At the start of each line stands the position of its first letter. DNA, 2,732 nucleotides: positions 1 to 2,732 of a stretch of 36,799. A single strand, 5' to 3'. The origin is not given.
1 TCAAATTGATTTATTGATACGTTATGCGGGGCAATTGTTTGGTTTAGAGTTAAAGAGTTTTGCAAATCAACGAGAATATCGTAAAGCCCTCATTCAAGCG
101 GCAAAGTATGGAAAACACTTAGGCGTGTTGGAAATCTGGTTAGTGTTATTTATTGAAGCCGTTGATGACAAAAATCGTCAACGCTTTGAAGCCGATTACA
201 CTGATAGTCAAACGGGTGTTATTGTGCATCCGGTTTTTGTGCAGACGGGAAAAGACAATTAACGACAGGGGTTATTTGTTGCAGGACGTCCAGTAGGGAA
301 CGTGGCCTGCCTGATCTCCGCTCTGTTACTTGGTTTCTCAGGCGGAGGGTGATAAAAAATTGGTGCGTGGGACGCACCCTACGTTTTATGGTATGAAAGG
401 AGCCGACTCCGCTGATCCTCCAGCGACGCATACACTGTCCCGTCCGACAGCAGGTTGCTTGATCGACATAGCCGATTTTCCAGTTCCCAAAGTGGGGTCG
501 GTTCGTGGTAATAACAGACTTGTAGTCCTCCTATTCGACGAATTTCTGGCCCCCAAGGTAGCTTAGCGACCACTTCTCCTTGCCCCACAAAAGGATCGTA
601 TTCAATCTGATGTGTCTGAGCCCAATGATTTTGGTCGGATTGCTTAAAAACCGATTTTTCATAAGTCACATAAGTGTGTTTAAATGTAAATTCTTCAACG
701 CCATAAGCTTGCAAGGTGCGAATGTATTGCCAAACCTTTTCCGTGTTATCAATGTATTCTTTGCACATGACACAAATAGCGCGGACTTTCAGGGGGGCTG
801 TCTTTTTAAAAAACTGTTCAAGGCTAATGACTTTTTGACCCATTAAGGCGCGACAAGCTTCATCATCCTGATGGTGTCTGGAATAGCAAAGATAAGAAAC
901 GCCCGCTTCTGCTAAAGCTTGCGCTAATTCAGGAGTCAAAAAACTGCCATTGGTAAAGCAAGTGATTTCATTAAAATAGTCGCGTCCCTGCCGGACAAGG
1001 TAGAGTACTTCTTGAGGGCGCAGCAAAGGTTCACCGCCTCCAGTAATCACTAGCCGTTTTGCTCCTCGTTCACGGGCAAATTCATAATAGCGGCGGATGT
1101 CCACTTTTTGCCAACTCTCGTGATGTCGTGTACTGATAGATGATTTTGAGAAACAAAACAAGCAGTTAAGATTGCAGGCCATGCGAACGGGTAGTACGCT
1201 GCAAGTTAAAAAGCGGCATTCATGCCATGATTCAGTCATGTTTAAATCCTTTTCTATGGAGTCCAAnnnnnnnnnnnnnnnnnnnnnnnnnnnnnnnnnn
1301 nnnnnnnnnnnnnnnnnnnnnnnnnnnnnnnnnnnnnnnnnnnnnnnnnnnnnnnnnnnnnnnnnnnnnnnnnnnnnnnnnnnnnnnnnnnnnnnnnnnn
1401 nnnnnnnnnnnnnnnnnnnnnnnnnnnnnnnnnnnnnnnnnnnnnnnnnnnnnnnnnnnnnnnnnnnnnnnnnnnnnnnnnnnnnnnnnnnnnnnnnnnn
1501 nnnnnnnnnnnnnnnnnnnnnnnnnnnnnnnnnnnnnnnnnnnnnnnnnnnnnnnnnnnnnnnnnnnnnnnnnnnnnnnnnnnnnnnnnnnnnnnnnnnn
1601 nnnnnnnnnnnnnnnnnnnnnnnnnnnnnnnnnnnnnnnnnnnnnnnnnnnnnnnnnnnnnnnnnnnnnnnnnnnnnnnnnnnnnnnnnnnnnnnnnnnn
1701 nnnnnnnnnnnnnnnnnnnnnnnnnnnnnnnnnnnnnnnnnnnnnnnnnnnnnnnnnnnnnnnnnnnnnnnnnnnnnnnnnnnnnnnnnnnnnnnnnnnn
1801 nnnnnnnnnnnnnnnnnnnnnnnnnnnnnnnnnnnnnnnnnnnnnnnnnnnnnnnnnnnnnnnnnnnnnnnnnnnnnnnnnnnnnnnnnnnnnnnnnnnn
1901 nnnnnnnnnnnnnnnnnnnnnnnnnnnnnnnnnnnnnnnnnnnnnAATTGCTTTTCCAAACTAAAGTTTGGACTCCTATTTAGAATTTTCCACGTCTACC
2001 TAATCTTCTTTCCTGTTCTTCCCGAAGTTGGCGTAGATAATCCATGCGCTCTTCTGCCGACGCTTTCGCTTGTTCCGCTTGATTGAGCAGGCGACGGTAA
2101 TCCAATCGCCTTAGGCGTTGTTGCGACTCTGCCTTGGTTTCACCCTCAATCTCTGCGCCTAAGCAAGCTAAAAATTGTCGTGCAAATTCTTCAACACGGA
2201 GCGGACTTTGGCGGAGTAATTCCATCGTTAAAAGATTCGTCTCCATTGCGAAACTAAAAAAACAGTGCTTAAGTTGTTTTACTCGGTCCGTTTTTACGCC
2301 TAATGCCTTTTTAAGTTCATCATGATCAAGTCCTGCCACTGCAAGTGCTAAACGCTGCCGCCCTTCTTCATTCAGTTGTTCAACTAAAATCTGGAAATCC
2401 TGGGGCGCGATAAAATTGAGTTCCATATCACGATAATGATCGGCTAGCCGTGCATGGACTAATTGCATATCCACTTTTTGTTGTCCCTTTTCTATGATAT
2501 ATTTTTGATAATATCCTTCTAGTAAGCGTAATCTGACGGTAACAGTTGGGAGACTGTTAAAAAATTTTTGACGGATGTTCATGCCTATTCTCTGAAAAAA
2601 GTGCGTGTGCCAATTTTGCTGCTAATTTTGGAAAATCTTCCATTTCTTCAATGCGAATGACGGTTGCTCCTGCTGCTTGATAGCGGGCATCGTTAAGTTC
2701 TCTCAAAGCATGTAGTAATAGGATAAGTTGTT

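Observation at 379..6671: Six-gene operon: MoxR-like AAA+ ATPase, HExxH-peptidase/vWA fusion, three unknowns and a radical SAM enzyme; candidate undescribed NTP-dependent conflict or stress system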

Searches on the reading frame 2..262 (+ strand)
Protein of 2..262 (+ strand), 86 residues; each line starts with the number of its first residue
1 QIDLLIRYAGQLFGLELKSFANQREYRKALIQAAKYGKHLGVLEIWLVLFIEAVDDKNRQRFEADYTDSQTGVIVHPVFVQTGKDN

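Call 81: search_protein_families(library=ncbifam, proteins=[window:14-262:+], max_evalue=0.01)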
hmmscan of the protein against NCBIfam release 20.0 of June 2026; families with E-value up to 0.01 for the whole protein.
window:14-262:+ (82 aa): 0 families

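Call 106: search_protein_families(library=pfam, proteins=[window:2-262:+], max_evalue=0.01)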
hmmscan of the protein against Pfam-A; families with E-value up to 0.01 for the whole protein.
window:2-262:+ (86 aa): 0 families

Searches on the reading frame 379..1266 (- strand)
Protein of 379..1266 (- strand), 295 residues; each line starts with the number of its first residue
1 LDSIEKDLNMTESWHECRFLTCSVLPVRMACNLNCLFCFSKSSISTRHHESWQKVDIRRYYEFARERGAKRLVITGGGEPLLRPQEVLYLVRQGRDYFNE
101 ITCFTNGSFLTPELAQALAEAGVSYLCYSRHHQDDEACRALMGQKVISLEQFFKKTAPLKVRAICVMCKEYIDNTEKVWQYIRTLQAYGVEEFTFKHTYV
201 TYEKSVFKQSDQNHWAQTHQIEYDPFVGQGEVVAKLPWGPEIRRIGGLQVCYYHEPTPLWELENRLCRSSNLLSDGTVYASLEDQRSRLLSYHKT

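Call 4: search_protein_families(library=pfam, proteins=[window:379-1266:-], max_evalue=0.1)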
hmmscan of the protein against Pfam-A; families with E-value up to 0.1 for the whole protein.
window:379-1266:- (295 aa): 2 families
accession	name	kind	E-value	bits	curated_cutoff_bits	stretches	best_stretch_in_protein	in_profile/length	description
PF04055.27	Radical_SAM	-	1.2e-16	61.7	29.5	1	30-154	6-131/166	Radical SAM superfamily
PF13353.11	Fer4_12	-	1.7e-07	32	22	1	30-106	14-91/137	4Fe-4S single cluster domain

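Call 5: search_protein_families(library=ncbifam, proteins=[window:379-1266:-], max_evalue=0.1)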
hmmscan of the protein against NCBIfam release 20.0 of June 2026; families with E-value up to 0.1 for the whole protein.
window:379-1266:- (295 aa): 59 families (the best 25 are shown)
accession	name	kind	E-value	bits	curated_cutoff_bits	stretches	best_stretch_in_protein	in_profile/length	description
TIGR02668.1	moaA_archaeal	equivalog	6e-15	55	325.25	1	27-163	16-155/303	GTP 3',8-cyclase MoaA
TIGR02666.1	moaA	equivalog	3.1e-13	49.4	284.05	1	28-143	17-135/336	GTP 3',8-cyclase MoaA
NF001199.0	PRK00164.2-1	equivalog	3.7e-13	49.3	231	1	26-147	17-135/308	GTP 3',8-cyclase MoaA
NF045646.2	rSAM_Se_TrsS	equivalog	6.9e-13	47.9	490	1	21-155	85-221/441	radical SAM (seleno)protein TrsS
NF038283.1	viperin_w_prok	equivalog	6e-12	45.3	180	1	29-120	10-105/281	viperin family antiviral radical SAM protein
TIGR04311.1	rSAM_Geo_metal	subfamily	3.2e-11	42.9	400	1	29-210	11-198/423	radical SAM/SPASM family putative metalloenzyme maturase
TIGR04317.1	W_rSAM_matur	equivalog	6.8e-10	38.6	380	1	29-192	12-178/349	tungsten cofactor oxidoreductase radical SAM maturase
TIGR04545.1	rSAM_ahbD_hemeb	equivalog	2.1e-09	37.3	500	1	27-137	6-113/339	heme b synthase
TIGR04054.1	rSAM_NirJ1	equivalog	2.2e-09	36.4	650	1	27-129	42-141/387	putative heme d1 biosynthesis radical SAM protein NirJ1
TIGR04466.1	rSAM_BlsE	equivalog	6.3e-09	35.7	400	1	28-128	10-104/327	cytosylglucuronate decarboxylase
TIGR04051.1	rSAM_NirJ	equivalog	1.5e-08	34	515.45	1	30-215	11-193/354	heme d1 biosynthesis radical SAM protein NirJ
TIGR04055.1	rSAM_NirJ2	equivalog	7.7e-08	32.2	500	1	30-131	9-106/326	putative heme d1 biosynthesis radical SAM protein NirJ2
TIGR02109.1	PQQ_syn_pqqE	equivalog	2.6e-07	29.9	381.35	1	29-191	15-178/358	pyrroloquinoline quinone biosynthesis protein PqqE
TIGR03977.1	rSAM_pair_HxsC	equivalog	3.7e-07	29.3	267.9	1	28-122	32-124/292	His-Xaa-Ser system radical SAM maturase HxsC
TIGR04546.1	rSAM_ahbC_deAc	equivalog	4e-07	29.2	650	1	27-184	45-202/390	12,18-didecarboxysiroheme deacetylase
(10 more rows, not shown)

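Call 6: search_protein_families(library=padloc, proteins=[window:379-1266:-], max_evalue=0.1)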
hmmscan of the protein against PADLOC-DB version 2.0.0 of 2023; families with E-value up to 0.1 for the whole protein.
window:379-1266:- (295 aa): 3 families
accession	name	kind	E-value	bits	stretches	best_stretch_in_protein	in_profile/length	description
PDLC02903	pVip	-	9e-13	46.3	1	29-129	8-104/257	Viperins not associated with kinases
PDLC02904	pVip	-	1.8e-07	29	1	30-129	12-111/262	Viperins associated with kinases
PDLC00852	E1-E2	-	0.0037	13.9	1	149-236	240-324/546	E1-E2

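Call 27: search_solved_structures(query=window:379-1266:-, max_evalue=0.01)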
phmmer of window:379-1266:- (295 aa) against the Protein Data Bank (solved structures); distinct sequences matched with E-value up to 0.01: 12.
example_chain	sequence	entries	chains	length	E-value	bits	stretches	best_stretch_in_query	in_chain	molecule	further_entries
8wm2_A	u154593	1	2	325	2e-06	30.8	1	28-129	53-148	Fe-S radical SAM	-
7vob_C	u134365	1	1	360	0.00011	25.1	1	28-129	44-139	Cytosylglucuronate decarboxylase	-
7voc_C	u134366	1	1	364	0.00011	25.1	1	28-129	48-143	Cytosylglucuronate decarboxylase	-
7tol_A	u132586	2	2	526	0.00027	23.8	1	25-127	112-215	glycerol dibiphytanyl glycerol tetraether - macrocyclic archaeol synthase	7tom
2fb2_A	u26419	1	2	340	0.0021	20.9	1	25-146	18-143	Molybdenum cofactor biosynthesis protein A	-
1tv7_A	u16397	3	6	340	0.0031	20.3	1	26-146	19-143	Molybdenum cofactor biosynthesis protein A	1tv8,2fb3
6b4c_A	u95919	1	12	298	0.0037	20.1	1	30-116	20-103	Viperin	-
9dgw_A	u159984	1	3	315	0.0038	20.1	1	30-116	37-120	Radical SAM core domain-containing protein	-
9dfw_A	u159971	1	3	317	0.0039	20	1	30-116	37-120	Radical SAM core domain-containing protein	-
7n7i_A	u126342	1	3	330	0.0044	19.8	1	30-116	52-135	Viperin-like enzyme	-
6efn_A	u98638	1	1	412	0.005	19.7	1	19-124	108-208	Sporulation killing factor maturation protein SkfB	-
8vpo_A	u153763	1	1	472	0.0062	19.4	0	25-123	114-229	Radical SAM core domain-containing protein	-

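Call 94: search_solved_structures(query=A6, max_evalue=0.01)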
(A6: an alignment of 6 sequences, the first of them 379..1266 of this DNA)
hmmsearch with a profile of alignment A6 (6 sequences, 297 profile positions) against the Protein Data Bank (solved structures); distinct sequences matched with E-value up to 0.01: 14.
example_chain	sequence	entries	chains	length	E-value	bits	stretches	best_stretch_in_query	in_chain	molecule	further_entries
8wm2_A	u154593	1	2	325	8.5e-10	41.9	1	28-131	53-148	Fe-S radical SAM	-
2fb2_A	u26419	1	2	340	7.3e-08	35.6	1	25-177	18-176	Molybdenum cofactor biosynthesis protein A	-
1tv7_A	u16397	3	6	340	1.1e-07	35.1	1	26-177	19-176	Molybdenum cofactor biosynthesis protein A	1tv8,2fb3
7tol_A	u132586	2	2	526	3.3e-06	30.2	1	26-128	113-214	glycerol dibiphytanyl glycerol tetraether - macrocyclic archaeol synthase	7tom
7vob_C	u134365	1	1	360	9.3e-06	28.7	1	30-131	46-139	Cytosylglucuronate decarboxylase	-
7voc_C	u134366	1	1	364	9.5e-06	28.6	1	30-131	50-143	Cytosylglucuronate decarboxylase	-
9dfu_A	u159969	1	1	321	1.9e-05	27.6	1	30-194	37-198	Radical SAM core domain-containing protein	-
9dfn_A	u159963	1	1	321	2e-05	27.6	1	30-194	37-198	Radical SAM core domain-containing protein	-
6efn_A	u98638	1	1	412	0.00098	22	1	25-169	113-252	Sporulation killing factor maturation protein SkfB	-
7wzv_A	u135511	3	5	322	0.0026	20.6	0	29-116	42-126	4Fe-4S cluster-binding domain-containing protein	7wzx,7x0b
9dgw_A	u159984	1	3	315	0.004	20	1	30-119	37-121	Radical SAM core domain-containing protein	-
6b4c_A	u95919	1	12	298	0.004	20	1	30-119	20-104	Viperin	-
9dfw_A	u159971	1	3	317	0.0042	20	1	30-119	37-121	Radical SAM core domain-containing protein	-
7n7i_A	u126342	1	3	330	0.0046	19.8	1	30-119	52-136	Viperin-like enzyme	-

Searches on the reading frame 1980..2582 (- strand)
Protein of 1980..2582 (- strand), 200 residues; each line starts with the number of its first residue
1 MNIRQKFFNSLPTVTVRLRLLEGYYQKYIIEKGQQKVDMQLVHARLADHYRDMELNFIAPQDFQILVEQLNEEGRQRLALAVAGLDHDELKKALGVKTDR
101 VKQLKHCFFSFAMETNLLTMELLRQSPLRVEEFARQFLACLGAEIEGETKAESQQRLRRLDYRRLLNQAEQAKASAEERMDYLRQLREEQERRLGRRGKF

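Call 4: search_protein_families(library=pfam, proteins=[window:1980-2582:-], max_evalue=0.1)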
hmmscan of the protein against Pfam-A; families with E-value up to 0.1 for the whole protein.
window:1980-2582:- (200 aa): 1 family
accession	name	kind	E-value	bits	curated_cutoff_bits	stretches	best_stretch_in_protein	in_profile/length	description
PF14795.11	Leucyl-specific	-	0.029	14.9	25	0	69-93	15-39/56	Leucine-tRNA synthetase-specific domain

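Call 5: search_protein_families(library=ncbifam, proteins=[window:1980-2582:-], max_evalue=0.1)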
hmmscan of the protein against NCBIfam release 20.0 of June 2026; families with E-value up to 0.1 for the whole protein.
window:1980-2582:- (200 aa): 0 families

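Call 6: search_protein_families(library=padloc, proteins=[window:1980-2582:-], max_evalue=0.1)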
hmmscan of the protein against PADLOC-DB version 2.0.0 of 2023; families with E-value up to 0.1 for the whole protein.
window:1980-2582:- (200 aa): 0 families

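Call 59: search_solved_structures(query=A5, max_evalue=10)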
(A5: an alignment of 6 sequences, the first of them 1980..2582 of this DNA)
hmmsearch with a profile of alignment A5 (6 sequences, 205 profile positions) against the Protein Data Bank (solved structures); distinct sequences matched with E-value up to 10: 8.
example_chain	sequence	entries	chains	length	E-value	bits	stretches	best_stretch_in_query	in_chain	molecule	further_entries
7pcs_A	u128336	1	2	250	0.081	15.6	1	40-111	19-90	BbsC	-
5nx8_A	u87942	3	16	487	0.52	12.9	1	48-99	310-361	Adenylosuccinate lyase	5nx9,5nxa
2vd6_A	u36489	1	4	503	0.57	12.8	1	48-99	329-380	ADENYLOSUCCINATE LYASE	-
4ffx_A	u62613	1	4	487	0.66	12.6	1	48-99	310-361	Adenylosuccinate lyase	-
4flc_A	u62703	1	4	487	0.68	12.6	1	48-99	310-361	Adenylosuccinate lyase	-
5xn8_A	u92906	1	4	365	0.71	12.5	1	149-183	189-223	Glycerol Dehydrogenase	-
2j91_A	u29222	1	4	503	0.72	12.5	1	48-99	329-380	ADENYLOSUCCINATE LYASE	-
8xvn_A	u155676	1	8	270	0.73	12.5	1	46-115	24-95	Short-chain dehydrogenases/reductase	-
